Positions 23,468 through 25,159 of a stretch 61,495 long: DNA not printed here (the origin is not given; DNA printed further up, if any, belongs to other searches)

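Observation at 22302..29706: Two paralogous three-gene modules (glycine-zipper WWY protein + Sel1-repeat protein + ~460-aa membrane protein) immediately downstream of tRNA-Ser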

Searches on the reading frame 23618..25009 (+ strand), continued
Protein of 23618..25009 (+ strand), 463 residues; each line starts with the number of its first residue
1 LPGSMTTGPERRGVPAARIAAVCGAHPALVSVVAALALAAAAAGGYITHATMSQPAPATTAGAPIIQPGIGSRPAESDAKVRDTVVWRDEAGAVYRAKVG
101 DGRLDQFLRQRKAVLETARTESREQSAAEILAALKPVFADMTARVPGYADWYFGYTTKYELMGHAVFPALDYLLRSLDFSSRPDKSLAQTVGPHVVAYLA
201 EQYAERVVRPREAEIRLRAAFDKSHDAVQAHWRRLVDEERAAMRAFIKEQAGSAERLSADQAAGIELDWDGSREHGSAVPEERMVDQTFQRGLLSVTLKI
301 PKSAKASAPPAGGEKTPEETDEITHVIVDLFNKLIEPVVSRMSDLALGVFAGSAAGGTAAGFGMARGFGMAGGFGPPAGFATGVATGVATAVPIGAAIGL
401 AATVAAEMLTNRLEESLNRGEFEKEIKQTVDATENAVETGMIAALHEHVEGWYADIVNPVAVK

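Call 49: list_cluster_members(proteins=[P0238, P0258, P0267, P0274, P0254, P0265, P0268, P0232, P0210, P0263])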
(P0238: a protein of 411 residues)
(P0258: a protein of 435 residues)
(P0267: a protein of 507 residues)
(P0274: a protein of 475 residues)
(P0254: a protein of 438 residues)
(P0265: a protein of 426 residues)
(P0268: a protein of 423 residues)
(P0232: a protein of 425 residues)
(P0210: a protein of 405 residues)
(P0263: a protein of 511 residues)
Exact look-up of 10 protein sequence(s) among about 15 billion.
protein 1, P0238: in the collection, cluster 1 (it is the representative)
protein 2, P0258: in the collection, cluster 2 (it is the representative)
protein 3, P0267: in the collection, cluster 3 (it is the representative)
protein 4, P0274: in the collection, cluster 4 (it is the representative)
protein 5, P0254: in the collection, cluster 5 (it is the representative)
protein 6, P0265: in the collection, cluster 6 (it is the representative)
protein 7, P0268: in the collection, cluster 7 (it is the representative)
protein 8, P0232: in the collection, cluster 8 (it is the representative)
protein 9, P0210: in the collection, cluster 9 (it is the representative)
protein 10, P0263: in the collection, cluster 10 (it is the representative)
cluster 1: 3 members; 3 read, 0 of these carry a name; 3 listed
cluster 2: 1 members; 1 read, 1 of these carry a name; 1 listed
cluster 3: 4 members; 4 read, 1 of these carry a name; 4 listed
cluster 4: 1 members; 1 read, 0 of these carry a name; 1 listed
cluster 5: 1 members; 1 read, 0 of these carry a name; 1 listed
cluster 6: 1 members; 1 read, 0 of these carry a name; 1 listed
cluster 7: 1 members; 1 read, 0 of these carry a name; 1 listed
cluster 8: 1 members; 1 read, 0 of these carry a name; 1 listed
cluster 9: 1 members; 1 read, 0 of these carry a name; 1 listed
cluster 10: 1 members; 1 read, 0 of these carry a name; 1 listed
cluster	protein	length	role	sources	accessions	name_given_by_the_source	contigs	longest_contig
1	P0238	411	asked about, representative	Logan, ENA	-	-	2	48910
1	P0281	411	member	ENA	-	-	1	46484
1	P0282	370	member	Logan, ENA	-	-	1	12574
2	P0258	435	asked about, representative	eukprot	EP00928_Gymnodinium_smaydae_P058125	TRINITY_DN41345_c0_g1_i1.p1 TRINITY_DN41345_c0_g1~~TRINITY_DN41345_c0_g1_i1.p1 ORF ...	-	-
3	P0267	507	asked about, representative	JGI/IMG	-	-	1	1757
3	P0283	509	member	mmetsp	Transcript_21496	Transcript_21496/g.31152 ORF Transcript_21496/g.31152 Transcript_21496/m.31152 ...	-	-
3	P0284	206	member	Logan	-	-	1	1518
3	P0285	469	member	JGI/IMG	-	-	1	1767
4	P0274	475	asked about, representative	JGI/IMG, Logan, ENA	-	-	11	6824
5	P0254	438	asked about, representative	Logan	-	-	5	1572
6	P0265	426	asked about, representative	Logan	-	-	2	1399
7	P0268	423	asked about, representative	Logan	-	-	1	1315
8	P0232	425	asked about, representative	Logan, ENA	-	-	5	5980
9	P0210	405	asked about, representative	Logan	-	-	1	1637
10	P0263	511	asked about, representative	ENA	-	-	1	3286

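Call 50: list_cluster_members(proteins=[P0184, P0185, P0190, P0202, P0207, P0218, P0229, P0246, P0155, P0243])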
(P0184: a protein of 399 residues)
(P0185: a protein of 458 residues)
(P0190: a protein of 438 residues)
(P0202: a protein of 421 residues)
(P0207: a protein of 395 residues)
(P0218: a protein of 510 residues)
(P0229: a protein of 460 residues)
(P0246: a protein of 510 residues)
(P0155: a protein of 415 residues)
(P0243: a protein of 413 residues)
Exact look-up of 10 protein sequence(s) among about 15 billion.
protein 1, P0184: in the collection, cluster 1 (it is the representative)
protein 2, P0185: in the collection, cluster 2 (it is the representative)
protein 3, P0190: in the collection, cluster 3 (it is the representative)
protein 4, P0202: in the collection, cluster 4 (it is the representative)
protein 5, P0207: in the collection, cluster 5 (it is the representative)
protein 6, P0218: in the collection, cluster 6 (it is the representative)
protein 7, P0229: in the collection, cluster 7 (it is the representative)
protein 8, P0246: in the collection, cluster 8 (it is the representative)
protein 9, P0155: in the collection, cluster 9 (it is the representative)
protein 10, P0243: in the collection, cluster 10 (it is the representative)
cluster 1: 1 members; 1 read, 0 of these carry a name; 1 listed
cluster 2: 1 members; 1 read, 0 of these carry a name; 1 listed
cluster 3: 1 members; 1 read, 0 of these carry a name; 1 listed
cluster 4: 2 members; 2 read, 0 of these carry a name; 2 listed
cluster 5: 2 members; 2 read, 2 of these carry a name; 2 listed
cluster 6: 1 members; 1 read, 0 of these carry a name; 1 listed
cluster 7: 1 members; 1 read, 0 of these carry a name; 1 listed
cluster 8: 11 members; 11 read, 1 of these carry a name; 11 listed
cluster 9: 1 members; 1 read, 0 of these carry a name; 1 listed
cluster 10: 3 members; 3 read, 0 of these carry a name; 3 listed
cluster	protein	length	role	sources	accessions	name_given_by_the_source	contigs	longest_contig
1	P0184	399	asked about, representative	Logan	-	-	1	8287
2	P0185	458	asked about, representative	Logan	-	-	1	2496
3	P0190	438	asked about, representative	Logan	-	-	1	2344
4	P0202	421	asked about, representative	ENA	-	-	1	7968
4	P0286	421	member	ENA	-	-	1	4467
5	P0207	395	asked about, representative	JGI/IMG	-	hypothetical protein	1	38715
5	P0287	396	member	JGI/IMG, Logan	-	hypothetical protein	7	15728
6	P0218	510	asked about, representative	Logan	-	-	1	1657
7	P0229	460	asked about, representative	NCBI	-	-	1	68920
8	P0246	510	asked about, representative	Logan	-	-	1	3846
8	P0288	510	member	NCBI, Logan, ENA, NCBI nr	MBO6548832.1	MAG: hypothetical protein JJ964_04330 [Rhizobiales bacterium] | hypothetical protein [Hyphomicrobiales bacterium]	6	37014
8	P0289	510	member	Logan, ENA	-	-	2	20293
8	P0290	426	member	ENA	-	-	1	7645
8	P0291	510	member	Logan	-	-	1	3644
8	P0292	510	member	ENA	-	-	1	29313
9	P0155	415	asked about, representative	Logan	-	-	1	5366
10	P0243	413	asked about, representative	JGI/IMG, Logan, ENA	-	-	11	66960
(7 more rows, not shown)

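Call 51: find_homologous_proteins(query=A2, max_evalue=0.00001)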
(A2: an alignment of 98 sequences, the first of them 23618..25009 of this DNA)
Query A2 (98 sequences) (463 aa, profile of the alignment): 58 proteins with E <= 0.00001 among 8000 candidates.
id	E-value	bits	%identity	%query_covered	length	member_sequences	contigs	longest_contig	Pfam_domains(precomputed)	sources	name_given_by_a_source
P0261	3.1e-98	348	23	40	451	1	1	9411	-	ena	-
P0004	1.8e-96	342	69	99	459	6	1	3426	-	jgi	jgi:hypothetical protein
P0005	8.4e-96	340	68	100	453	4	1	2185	-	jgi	jgi:hypothetical protein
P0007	3.0e-95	338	72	93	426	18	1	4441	-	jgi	jgi:hypothetical protein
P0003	8.4e-95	337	73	99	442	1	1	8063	-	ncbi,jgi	jgi:hypothetical protein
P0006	1.4e-93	333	70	96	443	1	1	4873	-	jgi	jgi:hypothetical protein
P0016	8.5e-93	330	66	99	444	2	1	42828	-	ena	-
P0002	8.6e-93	330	83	99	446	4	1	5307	-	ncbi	-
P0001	1.2e-92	330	100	99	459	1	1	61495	-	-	-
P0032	2.2e-91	325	58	99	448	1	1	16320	-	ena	-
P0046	2.6e-91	325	47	98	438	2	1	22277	-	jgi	-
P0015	3.7e-91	325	66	99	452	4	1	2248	-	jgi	jgi:hypothetical protein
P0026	2.0e-90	322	63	86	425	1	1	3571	-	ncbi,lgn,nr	ncbi:MAG TPA: hypothetical protein VGS13_16875 [Stellaceae bacterium]|nr:hypothetical protein [Stell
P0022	2.3e-90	322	64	99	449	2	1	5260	-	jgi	jgi:hypothetical protein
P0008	4.5e-90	321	67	99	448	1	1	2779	-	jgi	jgi:hypothetical protein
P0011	1.9e-89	319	67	99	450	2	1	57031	-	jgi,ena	-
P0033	5.9e-88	314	59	99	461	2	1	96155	-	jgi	jgi:hypothetical protein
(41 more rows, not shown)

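Call 52: find_encoding_contigs(protein=P0153, flank=8000, max_places=1)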
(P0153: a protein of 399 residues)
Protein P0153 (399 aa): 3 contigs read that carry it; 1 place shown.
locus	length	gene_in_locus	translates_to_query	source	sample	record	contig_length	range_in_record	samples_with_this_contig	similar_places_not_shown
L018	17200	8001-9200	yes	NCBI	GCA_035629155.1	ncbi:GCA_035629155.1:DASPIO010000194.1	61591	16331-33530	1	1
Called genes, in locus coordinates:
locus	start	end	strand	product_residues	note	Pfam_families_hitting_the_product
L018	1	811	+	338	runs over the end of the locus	PF09834:DUF2061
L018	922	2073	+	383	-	-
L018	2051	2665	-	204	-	-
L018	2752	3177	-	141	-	-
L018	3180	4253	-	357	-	-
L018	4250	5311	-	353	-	PF13424:TPR_12, PF13432:TPR_16, PF14559:TPR_19, PF21033:RMD1-3 (weak), PF14559:TPR_19 (weak), PF13432:TPR_16, PF14559:TPR_19 (weak), PF00515:TPR_1 (weak), +12 more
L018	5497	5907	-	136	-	PF20134:DUF6524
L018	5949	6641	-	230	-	PF04333:MlaA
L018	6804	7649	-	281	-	PF09731:Mitofilin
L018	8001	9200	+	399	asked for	-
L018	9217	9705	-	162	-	-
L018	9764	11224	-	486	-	-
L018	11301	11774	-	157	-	-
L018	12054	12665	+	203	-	-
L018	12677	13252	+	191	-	-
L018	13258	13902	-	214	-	PF13599:Pentapeptide_4 (faint), PF13576:Pentapeptide_3 (faint), PF00805:Pentapeptide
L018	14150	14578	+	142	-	PF20134:DUF6524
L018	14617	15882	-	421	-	-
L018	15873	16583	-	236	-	PF13614:AAA_31 (weak), PF01656:CbiA, PF07015:VirC1 (weak)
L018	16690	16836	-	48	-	-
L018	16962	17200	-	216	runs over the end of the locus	PF00072:Response_reg, PF00196:GerE, PF08281:Sigma70_r4_2 (weak)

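Call 53: find_encoding_contigs(protein=P0243, flank=8000, max_places=1)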
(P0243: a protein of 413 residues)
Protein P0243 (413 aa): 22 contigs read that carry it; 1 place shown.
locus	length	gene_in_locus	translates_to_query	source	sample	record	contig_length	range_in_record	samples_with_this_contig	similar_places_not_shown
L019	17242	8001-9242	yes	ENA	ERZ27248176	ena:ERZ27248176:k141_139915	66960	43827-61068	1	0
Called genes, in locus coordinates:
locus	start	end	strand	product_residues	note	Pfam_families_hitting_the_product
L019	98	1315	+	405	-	PF01960:ArgJ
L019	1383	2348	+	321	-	PF00293:NUDIX, PF14815:NUDIX_4, PF02581:TMP-TENI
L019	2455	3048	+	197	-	-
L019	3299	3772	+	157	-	-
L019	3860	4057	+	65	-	-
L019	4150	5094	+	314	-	-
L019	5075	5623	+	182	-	PF08334:T2SSG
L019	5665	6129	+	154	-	-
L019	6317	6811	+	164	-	PF24172:CdiI_ImmP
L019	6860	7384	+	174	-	-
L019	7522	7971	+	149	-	PF02639:DUF188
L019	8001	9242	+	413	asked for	-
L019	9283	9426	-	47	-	-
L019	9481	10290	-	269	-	PF01113:DapB_N, PF05173:DapB_C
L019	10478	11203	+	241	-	PF00165:HTH_AraC, PF12833:HTH_18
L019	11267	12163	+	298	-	PF00892:EamA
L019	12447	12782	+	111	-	-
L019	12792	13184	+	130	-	-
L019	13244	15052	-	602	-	-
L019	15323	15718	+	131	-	-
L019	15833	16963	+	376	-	PF25917:BSH_RND (weak), PF25954:Beta-barrel_RND_2 (weak), PF25989:YknX_C (faint)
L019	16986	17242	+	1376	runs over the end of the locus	-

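Call 54: predict_structure(alignment_id=A2)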
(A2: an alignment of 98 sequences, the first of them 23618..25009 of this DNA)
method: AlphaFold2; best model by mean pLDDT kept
length: 463 residues; sequences in the alignment: 98
mean_pLDDT: 73.2   pTM: 0.65
mean pLDDT of the five models: 73.2, 72.0, 71.7, 71.1, 70.4
residues with pLDDT >= 90: 131; 70-90: 148; 50-70: 84; < 50: 100
segments of 3 or more residues with pLDDT < 50: 1-5, 7-10, 53-74, 276-278, 346-395, 397-399, 460-463
pLDDT, mean of each block of 10 residues (from residue 1): 45 58 77 85 75 46 40 49 82 90 89 94 97 98 97 90 88 88 86 88 96 96 95 90 91 91 81 52 77 84 60 53 64 62 52 39 32 34 37 46 55 79 92 91 92 74 33
secondary structure, 60 per line:
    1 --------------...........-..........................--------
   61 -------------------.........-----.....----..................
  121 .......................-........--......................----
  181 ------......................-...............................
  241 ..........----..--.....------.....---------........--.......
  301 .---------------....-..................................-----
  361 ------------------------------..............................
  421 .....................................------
elements in order: H15-25 H27-52 H80-83 E84-88 E94-98 H103-143 H145-152 H155-176 H187-208 H210-250 H259-263 H270-274 E284-291 E294-301 H317-320 H322-355 H391-457

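Call 59: find_encoding_contigs(protein=P0288, flank=10000, max_places=1)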
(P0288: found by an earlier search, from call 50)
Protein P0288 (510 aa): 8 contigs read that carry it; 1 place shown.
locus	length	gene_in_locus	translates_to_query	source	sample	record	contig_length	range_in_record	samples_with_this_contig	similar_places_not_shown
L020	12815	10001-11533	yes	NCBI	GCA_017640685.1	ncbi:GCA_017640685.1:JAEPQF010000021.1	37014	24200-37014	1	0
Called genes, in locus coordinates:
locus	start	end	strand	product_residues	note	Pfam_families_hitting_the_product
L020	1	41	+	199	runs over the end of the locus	PF00081:Sod_Fe_N, PF02777:Sod_Fe_C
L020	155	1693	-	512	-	PF01935:DUF87 (weak), PF05872:HerA_C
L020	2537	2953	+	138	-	PF14520:HHH_5 (faint), PF14229:DUF4332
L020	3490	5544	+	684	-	PF01642:MM_CoA_mutase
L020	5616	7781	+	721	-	PF01642:MM_CoA_mutase, PF02310:B12-binding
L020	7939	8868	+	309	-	PF13501:SoxY, PF08770:SoxZ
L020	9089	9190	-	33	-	PF08042:PqqA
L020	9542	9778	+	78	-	-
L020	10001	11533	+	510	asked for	-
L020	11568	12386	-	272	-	PF00520:Ion_trans, PF08016:PKD_channel (weak)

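Call 60: find_encoding_contigs(protein=P0229, flank=10000, max_places=1)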
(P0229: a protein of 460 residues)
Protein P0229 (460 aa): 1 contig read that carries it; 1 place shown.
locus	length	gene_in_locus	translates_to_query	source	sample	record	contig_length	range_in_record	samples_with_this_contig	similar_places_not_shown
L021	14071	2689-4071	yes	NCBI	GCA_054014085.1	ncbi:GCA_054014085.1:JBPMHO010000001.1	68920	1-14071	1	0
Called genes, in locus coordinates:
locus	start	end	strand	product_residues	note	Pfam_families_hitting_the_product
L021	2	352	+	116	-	?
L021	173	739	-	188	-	PF02075:RuvC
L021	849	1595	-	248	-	PF20772:TACO1_YebC_N, PF01709:Transcrip_reg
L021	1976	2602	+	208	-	PF12766:Pyridox_oxase_2 (weak), PF01243:PNPOx_N, PF10590:PNP_phzG_C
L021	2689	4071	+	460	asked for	-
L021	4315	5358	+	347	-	-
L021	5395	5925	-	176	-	PF02600:DsbB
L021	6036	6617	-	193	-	PF09335:VTT_dom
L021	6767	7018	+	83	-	PF02597:ThiS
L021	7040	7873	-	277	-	PF01728:FtsJ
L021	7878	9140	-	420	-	PF02541:Ppx-GppA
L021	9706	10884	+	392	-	PF01740:STAS (faint), PF02405:MlaE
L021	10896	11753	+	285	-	PF00005:ABC_tran, PF13304:AAA_21 (faint)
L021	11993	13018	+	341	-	PF02470:MlaD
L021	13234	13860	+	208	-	PF03886:ABC_trans_aux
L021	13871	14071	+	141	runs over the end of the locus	PF09335:VTT_dom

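Call 61: find_encoding_contigs(protein=P0238, flank=10000, max_places=1)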
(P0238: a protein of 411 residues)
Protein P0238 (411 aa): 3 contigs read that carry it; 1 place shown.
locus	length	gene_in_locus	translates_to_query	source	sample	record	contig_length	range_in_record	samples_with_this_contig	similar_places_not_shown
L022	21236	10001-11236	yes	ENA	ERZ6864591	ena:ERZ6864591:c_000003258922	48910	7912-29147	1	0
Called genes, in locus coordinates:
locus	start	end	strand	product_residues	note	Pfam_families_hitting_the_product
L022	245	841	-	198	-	PF05700:BCAS2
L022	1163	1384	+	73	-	-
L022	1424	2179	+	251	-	-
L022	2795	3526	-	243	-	PF04078:Rcd1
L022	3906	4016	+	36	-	-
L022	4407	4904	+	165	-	-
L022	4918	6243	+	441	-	PF00664:ABC_membrane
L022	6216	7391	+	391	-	PF00005:ABC_tran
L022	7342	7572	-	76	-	-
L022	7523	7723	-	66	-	-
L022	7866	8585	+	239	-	PF00664:ABC_membrane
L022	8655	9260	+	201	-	PF00005:ABC_tran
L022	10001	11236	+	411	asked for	-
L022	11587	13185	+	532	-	PF20510:HgmA_N, PF04209:HgmA_C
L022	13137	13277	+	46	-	-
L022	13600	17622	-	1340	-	PF00122:E1-E2_ATPase (weak), PF00702:Hydrolase (weak), PF13246:Cation_ATPase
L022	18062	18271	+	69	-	-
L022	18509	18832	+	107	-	-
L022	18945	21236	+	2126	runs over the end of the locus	PF03104:DNA_pol_B_exo1, PF10108:DNA_pol_B_exo2 (faint), PF00136:DNA_pol_B, PF22634:POL2_thumb, PF08490:DUF1744, PF23250:zf_DPOE_2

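Call 68: fold_search(model_id=the predicted structure, library=pdb)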
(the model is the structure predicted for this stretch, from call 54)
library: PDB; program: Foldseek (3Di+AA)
matches with E <= 10: 154; with E <= 0.001: 0
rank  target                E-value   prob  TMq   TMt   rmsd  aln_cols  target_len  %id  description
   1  4phq_D                3.6e-01  0.08  0.12  0.16  30.8       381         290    9  ClyA CC6/264 ox (6-303) (released 2014-09-24)
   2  4tql_B                4.4e-01  0.16  0.15  0.25  34.0       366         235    9  Computationally designed three helix bundle (released 2014-10-15)
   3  4pho_A                4.7e-01  0.08  0.12  0.17  29.4       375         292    8  ClyA CC6/264 ox (2-303) (released 2014-09-24)
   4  4tql_A                9.3e-01  0.11  0.15  0.25  33.3       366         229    9  Computationally designed three helix bundle (released 2014-10-15)
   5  8pkp_I                1.0e+00  0.11  0.12  0.08  16.0       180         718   12  Cryo-EM structure of the apo Anaphase-promoting complex/cyclosome (APC/C) at 3.2 Angstrom resolution (released 2023-07-19)
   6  4pho_B                1.0e+00  0.06  0.12  0.16  29.1       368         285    8  ClyA CC6/264 ox (2-303) (released 2014-09-24)
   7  2b5u_A                1.2e+00  0.08  0.11  0.11  18.5       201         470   16  Crystal Structure Of Colicin E3 V206C Mutant In Complex With Its Immunity Protein (released 2006-11-07)
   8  2wcd_A                1.2e+00  0.07  0.14  0.19  36.8       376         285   11  Crystal structure of the assembled cytolysin A pore (released 2009-05-05)
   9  6mrt_A                1.7e+00  0.07  0.15  0.21  39.2       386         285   11  12-meric ClyA pore complex (released 2019-05-15)
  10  6tm5_I                1.9e+00  0.09  0.13  0.09  13.6       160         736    9  Cryo-EM structure of the Anaphase-promoting complex/Cyclosome, in complex with the Nek2A substrate at 3.9 angstrom res (released 2020-02-19)
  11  4ykn                  2.1e+00  0.06  0.11  0.05  19.9       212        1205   14  Pi3K alpha lipid kinase with Active Site Inhibitor (released 2015-06-17)
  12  5g05_I                2.3e+00  0.06  0.10  0.07  16.0       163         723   14  Cryo-EM structure of combined apo phosphorylated APC (released 2016-05-25)
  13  6zre_A                2.4e+00  0.10  0.12  0.12  15.7       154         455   23  Deciphering the role of the channel constrictions in the opening mechanism of MexAB-OprM efflux pump from Pseudomonas  (released 2021-07-28)
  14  8r5s_G                2.4e+00  0.08  0.10  0.16  21.3       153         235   10  t113 - De-novo designed soluble homotetramer (released 2024-11-27)
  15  8e0m_C                2.4e+00  0.06  0.08  0.20  29.6       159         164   14  Homotrimeric variant of tcTRP9, BGL15 (released 2023-04-12)
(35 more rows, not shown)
